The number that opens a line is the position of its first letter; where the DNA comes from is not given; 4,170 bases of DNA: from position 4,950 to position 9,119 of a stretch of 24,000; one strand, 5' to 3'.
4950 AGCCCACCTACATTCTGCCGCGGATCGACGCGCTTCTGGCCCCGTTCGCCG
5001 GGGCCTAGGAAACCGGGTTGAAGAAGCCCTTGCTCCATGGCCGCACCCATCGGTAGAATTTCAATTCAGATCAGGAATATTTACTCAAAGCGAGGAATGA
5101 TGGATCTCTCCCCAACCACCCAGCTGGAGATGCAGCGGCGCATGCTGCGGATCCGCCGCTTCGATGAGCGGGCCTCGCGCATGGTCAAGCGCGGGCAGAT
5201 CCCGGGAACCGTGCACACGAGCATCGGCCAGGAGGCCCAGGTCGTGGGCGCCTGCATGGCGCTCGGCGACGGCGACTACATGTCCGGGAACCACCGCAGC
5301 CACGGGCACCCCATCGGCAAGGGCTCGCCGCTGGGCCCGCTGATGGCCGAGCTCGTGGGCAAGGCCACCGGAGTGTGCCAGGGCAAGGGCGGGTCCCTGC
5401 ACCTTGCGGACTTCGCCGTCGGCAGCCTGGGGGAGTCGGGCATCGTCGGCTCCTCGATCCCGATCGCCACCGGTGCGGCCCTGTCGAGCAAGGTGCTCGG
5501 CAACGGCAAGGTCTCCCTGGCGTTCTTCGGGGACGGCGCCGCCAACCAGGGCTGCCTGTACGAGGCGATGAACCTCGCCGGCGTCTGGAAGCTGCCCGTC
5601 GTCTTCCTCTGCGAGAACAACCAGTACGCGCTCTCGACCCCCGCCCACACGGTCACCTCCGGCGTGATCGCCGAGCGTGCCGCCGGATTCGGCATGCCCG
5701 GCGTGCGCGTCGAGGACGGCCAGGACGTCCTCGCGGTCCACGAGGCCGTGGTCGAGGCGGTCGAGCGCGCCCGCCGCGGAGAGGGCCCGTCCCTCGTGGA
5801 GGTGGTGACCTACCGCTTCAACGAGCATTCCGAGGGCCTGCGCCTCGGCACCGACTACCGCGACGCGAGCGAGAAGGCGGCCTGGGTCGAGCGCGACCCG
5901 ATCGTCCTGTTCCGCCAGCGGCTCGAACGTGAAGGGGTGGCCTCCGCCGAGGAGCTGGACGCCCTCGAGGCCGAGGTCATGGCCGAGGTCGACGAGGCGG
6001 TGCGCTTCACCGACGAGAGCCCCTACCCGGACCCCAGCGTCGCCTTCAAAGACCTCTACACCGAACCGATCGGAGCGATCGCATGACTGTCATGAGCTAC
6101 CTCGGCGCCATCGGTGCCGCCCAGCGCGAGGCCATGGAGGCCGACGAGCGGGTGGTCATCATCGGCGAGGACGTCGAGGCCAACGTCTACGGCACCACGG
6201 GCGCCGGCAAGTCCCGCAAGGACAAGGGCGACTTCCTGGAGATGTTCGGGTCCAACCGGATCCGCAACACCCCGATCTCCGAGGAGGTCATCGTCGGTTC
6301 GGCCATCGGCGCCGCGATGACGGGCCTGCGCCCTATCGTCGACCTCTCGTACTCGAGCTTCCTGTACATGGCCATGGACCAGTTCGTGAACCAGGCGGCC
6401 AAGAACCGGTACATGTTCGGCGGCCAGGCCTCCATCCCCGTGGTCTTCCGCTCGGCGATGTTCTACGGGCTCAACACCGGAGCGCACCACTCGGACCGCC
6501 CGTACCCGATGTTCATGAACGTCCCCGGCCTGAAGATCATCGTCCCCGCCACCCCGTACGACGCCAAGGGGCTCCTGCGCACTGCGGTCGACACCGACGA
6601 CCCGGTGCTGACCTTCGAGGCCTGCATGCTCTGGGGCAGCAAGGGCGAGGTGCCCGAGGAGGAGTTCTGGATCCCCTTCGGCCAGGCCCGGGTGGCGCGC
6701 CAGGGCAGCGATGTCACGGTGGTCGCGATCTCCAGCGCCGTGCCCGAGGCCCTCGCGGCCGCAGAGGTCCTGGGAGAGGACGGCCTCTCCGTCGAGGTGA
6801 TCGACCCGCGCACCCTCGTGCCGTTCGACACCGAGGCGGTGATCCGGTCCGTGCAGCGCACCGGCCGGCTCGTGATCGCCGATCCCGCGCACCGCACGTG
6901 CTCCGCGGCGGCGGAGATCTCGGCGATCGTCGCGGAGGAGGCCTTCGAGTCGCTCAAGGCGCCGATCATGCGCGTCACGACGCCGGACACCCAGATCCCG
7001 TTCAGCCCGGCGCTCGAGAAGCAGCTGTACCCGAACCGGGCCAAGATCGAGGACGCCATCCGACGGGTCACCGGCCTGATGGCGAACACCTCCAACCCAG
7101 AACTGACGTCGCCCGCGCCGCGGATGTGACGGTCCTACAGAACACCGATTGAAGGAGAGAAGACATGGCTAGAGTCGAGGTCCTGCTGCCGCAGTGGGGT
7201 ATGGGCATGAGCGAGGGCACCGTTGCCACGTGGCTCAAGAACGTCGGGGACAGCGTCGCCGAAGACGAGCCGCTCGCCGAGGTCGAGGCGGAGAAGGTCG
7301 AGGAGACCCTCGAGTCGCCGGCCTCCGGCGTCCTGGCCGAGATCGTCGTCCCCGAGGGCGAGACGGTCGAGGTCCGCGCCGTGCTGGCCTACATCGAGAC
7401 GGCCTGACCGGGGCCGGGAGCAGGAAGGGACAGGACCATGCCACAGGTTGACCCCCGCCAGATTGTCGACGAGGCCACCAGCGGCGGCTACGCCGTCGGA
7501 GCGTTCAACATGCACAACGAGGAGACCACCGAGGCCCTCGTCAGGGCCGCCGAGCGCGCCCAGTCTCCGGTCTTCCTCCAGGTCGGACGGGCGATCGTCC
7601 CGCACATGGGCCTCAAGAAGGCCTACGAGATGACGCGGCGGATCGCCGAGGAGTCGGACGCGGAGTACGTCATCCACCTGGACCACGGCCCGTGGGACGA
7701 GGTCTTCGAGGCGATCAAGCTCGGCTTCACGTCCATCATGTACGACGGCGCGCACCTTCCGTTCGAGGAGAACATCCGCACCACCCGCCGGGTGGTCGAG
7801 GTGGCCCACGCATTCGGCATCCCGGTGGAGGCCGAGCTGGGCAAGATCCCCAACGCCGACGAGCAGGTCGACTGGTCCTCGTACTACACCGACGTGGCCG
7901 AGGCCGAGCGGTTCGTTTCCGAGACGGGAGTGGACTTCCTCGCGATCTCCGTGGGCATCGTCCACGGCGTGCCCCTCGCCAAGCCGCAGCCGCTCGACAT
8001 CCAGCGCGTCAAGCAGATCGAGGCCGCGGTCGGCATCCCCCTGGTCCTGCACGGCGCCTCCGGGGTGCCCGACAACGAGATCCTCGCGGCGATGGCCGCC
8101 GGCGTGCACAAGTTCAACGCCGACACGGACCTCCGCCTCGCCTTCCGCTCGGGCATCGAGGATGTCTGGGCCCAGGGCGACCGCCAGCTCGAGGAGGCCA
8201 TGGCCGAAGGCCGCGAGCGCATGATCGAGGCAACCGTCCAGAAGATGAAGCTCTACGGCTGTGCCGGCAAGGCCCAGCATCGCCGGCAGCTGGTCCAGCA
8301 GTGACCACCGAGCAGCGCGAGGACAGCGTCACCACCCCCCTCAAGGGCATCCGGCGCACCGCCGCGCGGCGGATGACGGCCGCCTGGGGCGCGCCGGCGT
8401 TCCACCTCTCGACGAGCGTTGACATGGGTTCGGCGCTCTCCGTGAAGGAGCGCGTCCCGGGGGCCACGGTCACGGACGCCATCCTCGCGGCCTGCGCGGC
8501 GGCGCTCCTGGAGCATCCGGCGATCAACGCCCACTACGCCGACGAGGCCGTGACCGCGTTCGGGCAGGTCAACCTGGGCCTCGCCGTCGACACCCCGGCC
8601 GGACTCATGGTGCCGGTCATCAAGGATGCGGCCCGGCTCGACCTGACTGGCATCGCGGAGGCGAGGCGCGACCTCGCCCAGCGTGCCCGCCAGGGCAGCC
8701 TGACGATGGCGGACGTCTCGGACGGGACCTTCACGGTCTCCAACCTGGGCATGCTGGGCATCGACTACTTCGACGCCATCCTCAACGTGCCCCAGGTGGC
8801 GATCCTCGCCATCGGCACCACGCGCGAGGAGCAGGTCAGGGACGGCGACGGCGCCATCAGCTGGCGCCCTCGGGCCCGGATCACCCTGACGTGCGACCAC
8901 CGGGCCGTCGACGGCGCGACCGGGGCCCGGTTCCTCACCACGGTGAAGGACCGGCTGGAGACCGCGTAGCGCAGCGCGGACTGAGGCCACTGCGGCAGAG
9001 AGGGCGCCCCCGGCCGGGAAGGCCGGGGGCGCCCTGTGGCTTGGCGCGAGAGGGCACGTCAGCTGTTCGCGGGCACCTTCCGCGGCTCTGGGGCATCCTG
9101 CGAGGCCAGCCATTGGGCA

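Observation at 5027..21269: Four promoters share paired RAAT-N4-ATKC operators spaced exactly 19 nt apart: a candidate single regulon covering most of the window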

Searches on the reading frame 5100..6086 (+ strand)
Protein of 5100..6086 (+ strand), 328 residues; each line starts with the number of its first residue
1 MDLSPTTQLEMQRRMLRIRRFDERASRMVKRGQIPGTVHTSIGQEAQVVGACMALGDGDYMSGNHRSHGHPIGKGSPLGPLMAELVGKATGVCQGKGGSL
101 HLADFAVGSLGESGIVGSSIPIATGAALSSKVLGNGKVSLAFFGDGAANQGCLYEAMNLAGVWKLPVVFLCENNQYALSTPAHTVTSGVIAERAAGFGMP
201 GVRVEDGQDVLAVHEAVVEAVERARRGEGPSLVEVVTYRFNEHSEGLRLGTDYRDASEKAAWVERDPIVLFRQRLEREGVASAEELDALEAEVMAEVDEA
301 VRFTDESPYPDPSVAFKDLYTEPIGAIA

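Call 9: search_protein_families(library=pfam, proteins=[window:5100-6086:+])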
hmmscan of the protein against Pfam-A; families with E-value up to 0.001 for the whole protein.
window:5100-6086:+ (328 aa): 4 families
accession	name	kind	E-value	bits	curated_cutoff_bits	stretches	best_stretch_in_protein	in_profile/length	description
PF00676.26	E1_dh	-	1.8e-82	277.1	22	1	13-312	1-299/300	Dehydrogenase E1 component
PF13292.11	DXP_synthase_N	-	2.4e-06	27.5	21.2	1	115-181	112-178/274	1-deoxy-D-xylulose-5-phosphate synthase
PF00456.26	Transketolase_N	-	5.3e-06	26.1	22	1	140-237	148-243/334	Transketolase, thiamine diphosphate binding domain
PF02775.26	TPP_enzyme_C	-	5.6e-06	26.7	21.9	1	114-235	28-151/151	Thiamine pyrophosphate enzyme, C-terminal TPP binding domain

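Call 52: search_protein_families(library=ncbifam, proteins=[window:5100-6086:+], max_evalue=1e-10)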
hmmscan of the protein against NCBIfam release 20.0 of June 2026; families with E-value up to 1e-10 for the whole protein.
window:5100-6086:+ (328 aa): 2 families
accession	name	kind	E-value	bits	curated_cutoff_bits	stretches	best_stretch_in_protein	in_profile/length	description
TIGR03182.1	PDH_E1_alph_y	equivalog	1.3e-96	323.3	393.85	1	8-320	4-314/315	pyruvate dehydrogenase (acetyl-transferring) E1 component subunit alpha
TIGR03181.1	PDH_E1_alph_x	equivalog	4.8e-78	262.4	411.35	1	3-323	21-330/341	pyruvate dehydrogenase (acetyl-transferring) E1 component subunit alpha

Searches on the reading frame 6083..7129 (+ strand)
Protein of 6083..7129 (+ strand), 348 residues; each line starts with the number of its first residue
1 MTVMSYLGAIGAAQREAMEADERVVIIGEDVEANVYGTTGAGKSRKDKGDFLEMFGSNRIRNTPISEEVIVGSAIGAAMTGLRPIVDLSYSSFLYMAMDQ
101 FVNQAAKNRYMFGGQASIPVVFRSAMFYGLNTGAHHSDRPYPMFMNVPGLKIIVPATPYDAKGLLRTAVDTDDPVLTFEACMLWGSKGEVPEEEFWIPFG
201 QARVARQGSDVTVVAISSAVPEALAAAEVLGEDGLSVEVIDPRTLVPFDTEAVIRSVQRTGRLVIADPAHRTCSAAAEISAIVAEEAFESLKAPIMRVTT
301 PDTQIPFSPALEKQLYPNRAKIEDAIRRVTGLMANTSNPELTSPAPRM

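Call 9: search_protein_families(library=pfam, proteins=[window:6083-7129:+])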
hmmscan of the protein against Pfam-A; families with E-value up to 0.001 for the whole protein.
window:6083-7129:+ (348 aa): 2 families
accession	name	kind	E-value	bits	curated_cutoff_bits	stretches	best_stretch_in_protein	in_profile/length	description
PF02780.25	Transketolase_C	-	4.5e-35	120.7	25.9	1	200-322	1-124/124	Transketolase, C-terminal domain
PF02779.29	Transket_pyr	-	2.2e-33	115.8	27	1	4-176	3-164/174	Transketolase, pyrimidine binding domain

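Call 52: search_protein_families(library=ncbifam, proteins=[window:6083-7129:+], max_evalue=1e-10)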
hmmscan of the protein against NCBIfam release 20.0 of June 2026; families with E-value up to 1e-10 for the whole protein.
window:6083-7129:+ (348 aa): 6 families
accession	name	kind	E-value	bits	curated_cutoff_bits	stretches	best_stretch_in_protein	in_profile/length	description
NF006667.0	PRK09212.1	subfamily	2.6e-89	299.3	321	1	1-330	1-323/327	pyruvate dehydrogenase complex E1 component subunit beta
NF008854.0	PRK11892.1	equivalog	2.6e-86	290.1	454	1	9-330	147-462/464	pyruvate dehydrogenase complex E1 component subunit beta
TIGR00204.1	dxs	equivalog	1.2e-19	70.3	465.95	1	34-327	329-612/616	1-deoxy-D-xylulose-5-phosphate synthase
NF004559.0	PRK05899.2-5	equivalog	8.6e-17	60.6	488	1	9-300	323-593/627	transketolase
NF003933.0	PRK05444.2-2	equivalog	1.3e-14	53.7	395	1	50-309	328-582/606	1-deoxy-D-xylulose-5-phosphate synthase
NF008968.0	PRK12315.1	subfamily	1.7e-13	49.8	510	1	58-265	321-518/582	1-deoxy-D-xylulose-5-phosphate synthase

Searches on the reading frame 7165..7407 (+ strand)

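Call 9: search_protein_families(library=pfam, proteins=[window:7165-7407:+])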
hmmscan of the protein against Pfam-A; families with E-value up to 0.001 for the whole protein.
window:7165-7407:+ (80 aa): 1 family
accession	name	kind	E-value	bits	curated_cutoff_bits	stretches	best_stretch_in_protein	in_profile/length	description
PF00364.28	Biotin_lipoyl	-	3.6e-20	72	22.1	1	5-77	2-73/73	Biotin-requiring enzyme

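Call 52: search_protein_families(library=ncbifam, proteins=[window:7165-7407:+], max_evalue=1e-10)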
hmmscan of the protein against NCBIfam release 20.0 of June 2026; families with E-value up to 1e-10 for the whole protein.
window:7165-7407:+ (80 aa): 7 families
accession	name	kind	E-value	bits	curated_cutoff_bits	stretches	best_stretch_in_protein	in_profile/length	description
TIGR02927.1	SucB_Actino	equivalog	3.9e-21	75.5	423.45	1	4-78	127-201/579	2-oxoglutarate dehydrogenase, E2 component, dihydrolipoamide succinyltransferase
NF011457.0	PRK14875.1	equivalog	4.1e-21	75.4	307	1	4-79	4-79/372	acetoin dehydrogenase dihydrolipoyllysine-residue acetyltransferase subunit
NF004309.0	PRK05704.1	equivalog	1.9e-19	70.4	449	1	4-79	3-78/408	2-oxoglutarate dehydrogenase complex dihydrolipoyllysine-residue succinyltransferase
TIGR01347.1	sucB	equivalog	7.2e-18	65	378.65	1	4-78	1-75/404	dihydrolipoyllysine-residue succinyltransferase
NF008814.0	PRK11854.1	equivalog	5.2e-16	58.2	722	1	5-79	107-180/637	pyruvate dehydrogenase complex dihydrolipoyllysine-residue acetyltransferase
NF008854.0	PRK11892.1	equivalog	9.5e-12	44.3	454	1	4-78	3-78/464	pyruvate dehydrogenase complex E1 component subunit beta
TIGR01349.1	PDHac_trf_mito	equivalog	5.9e-11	42.1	445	1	6-77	2-74/437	pyruvate dehydrogenase complex dihydrolipoamide acetyltransferase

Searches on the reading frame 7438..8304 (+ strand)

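Call 9: search_protein_families(library=pfam, proteins=[window:7438-8304:+])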
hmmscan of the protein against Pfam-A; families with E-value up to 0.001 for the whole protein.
window:7438-8304:+ (288 aa): 1 family
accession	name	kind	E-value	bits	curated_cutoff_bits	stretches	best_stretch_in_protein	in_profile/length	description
PF01116.26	F_bP_aldolase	-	3.5e-86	289.6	25.5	1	7-278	4-277/277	Fructose-bisphosphate aldolase class-II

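Call 29: search_protein_families(library=ncbifam, proteins=[window:7438-8304:+], max_evalue=0.00001)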
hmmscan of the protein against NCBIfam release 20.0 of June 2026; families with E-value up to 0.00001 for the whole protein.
window:7438-8304:+ (288 aa): 20 families
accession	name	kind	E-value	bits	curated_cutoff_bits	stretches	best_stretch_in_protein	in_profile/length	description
TIGR01859.1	fruc_bis_ald_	equivalog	1e-79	268.2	343.05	1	4-279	2-282/282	class II fructose-1,6-bisphosphate aldolase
NF009497.0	PRK12857.1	equivalog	4.7e-78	262.3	423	1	2-279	2-284/284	class II fructose-1,6-bisphosphate aldolase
TIGR00167.1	cbbA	subfamily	4.5e-69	233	215.6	1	3-279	3-290/290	ketose-bisphosphate aldolase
NF006626.0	PRK09195.1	subfamily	4.8e-66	222.8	384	1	4-279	4-284/284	tagatose-bisphosphate aldolase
NF009374.0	PRK12737.1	subfamily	6.6e-65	218.9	383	1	6-278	6-283/284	tagatose-bisphosphate aldolase subunit GatY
NF005943.0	PRK07998.1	equivalog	3.3e-63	213.8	364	1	1-271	1-273/283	class II aldolase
TIGR01858.1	tag_bisphos_ald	equivalog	6.2e-62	209.2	443.55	1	6-279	4-282/282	tagatose bisphosphate family class II aldolase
NF006042.0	PRK08185.1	subfamily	5.5e-59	199.8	405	1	7-280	6-285/287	hypothetical protein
NF005823.0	PRK07709.1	equivalog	2.5e-56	191.6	545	1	1-279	1-285/285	class II fructose-bisphosphate aldolase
NF005590.0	PRK07315.1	equivalog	2.6e-56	191.1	443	1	1-245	1-248/293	class II fructose-bisphosphate aldolase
NF005288.0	PRK06806.1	equivalog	8.2e-54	182.7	396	1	1-231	1-232/281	class II fructose-bisphosphate aldolase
NF005284.0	PRK06801.1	equivalog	1.1e-53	182.5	406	1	4-279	4-286/286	ketose 1,6-bisphosphate aldolase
NF006376.0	PRK08610.1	equivalog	1.2e-51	176.2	527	1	1-279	1-285/286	class II fructose-bisphosphate aldolase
NF009375.0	PRK12738.1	equivalog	2.1e-50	171.5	542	1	7-277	7-282/286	tagatose-bisphosphate aldolase subunit KbaY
NF004493.0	PRK05835.1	equivalog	3.8e-50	170.9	558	1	7-213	6-218/307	class II fructose-bisphosphate aldolase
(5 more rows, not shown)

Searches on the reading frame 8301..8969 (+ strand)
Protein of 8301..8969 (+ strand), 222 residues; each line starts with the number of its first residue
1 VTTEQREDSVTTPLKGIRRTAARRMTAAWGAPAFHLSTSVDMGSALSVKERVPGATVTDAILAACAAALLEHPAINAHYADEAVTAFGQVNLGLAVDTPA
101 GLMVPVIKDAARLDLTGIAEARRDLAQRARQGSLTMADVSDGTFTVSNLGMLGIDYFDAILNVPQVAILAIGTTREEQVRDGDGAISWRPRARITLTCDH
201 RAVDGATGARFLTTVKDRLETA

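Call 9: search_protein_families(library=pfam, proteins=[window:8301-8969:+])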
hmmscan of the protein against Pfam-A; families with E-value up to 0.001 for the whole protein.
window:8301-8969:+ (222 aa): 1 family
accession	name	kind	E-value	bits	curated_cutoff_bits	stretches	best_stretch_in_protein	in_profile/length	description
PF00198.28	2-oxoacid_dh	-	5.9e-68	229.2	23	1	8-221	3-226/232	2-oxoacid dehydrogenases acyltransferase (catalytic domain)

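Call 52: search_protein_families(library=ncbifam, proteins=[window:8301-8969:+], max_evalue=1e-10)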
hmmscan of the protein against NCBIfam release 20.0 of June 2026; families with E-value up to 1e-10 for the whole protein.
window:8301-8969:+ (222 aa): 9 families
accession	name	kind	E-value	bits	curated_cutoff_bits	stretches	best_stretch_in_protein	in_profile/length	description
TIGR01349.1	PDHac_trf_mito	equivalog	9.6e-54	183.1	445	1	7-220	207-430/437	pyruvate dehydrogenase complex dihydrolipoamide acetyltransferase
NF008814.0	PRK11854.1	equivalog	4.2e-46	157.6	722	1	56-221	465-631/637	pyruvate dehydrogenase complex dihydrolipoyllysine-residue acetyltransferase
TIGR02927.1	SucB_Actino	equivalog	7.1e-41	140.6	423.45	1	61-222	404-571/579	2-oxoglutarate dehydrogenase, E2 component, dihydrolipoamide succinyltransferase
NF011416.0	PRK14843.1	equivalog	1.7e-39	135.7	429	1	11-221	120-341/347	dihydrolipoamide acetyltransferase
TIGR01348.1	PDHac_trf_long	equivalog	2.6e-39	135.3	552.1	1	55-220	414-580/587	dihydrolipoyllysine-residue acetyltransferase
NF008815.0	PRK11857.1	equivalog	4.2e-35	121.7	378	1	12-221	81-301/308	dihydrolipoamide acetyltransferase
NF004309.0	PRK05704.1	equivalog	6.6e-35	121.2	449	1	63-220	243-399/408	2-oxoglutarate dehydrogenase complex dihydrolipoyllysine-residue succinyltransferase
TIGR01347.1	sucB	equivalog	7.6e-35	120.9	378.65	1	63-221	239-396/404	dihydrolipoyllysine-residue succinyltransferase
NF008907.0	PRK12270.1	equivalog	7.2e-19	67.1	878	1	58-220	186-362/1241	multifunctional oxoglutarate decarboxylase/oxoglutarate dehydrogenase thiamine pyrophosphate-binding subunit/dihydrolipoyllysine-residue suc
